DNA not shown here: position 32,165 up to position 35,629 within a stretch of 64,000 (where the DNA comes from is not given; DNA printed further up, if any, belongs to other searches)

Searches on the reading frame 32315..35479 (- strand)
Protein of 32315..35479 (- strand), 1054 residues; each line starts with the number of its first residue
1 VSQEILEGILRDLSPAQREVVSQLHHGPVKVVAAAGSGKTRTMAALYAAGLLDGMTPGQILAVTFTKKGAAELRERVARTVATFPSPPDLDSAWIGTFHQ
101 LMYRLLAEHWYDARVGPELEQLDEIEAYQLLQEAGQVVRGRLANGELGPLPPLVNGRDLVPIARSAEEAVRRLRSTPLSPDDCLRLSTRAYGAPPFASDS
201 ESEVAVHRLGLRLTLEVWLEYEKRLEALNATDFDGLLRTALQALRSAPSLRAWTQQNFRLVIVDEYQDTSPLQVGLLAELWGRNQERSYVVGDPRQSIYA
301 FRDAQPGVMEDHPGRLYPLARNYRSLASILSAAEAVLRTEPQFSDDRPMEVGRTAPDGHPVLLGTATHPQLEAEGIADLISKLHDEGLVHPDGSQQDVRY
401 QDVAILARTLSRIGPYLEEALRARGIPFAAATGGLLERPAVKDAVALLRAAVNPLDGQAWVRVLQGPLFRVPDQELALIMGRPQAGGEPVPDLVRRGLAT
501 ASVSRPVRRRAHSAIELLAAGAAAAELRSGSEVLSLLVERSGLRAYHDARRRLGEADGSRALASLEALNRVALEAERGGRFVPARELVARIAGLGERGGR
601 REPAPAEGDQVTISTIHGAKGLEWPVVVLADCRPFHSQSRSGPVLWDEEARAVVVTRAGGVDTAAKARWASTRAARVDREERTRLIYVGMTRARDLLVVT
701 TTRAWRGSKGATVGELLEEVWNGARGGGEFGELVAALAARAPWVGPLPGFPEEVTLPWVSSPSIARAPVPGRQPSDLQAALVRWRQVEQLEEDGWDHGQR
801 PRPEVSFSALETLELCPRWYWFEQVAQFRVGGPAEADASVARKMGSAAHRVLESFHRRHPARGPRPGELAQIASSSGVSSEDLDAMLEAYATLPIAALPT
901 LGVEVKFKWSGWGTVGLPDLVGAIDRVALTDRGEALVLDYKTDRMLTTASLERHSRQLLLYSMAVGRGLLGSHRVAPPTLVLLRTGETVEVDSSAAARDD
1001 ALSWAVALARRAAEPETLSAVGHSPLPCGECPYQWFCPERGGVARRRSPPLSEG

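Call 7: search_protein_families(library=pfam, proteins=[window:32315-35479:-], max_evalue=0.00001)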
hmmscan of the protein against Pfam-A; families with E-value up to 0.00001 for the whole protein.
window:32315-35479:- (1054 aa): 6 families
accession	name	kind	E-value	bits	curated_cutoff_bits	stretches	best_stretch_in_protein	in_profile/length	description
PF00580.27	UvrD-helicase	-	4e-52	178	23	1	13-310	1-264/271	UvrD/REP helicase N-terminal domain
PF13361.12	UvrD_C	-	7.4e-32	111.6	25.6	2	319-480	3-151/350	UvrD-like helicase C-terminal domain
PF12705.13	PDDEXK_1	-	1.2e-26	94.6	22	1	805-1038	2-247/247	PD-(D/E)XK nuclease superfamily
PF13245.12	AAA_19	-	4.9e-16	59.6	25.1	1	17-302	1-134/134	AAA domain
PF13538.12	UvrD_C_2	-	2.7e-10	40.4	27.4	0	611-632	2-23/52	UvrD-like helicase C-terminal domain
PF13604.12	AAA_30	-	4.9e-09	36.6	27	0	13-84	2-76/191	AAA domain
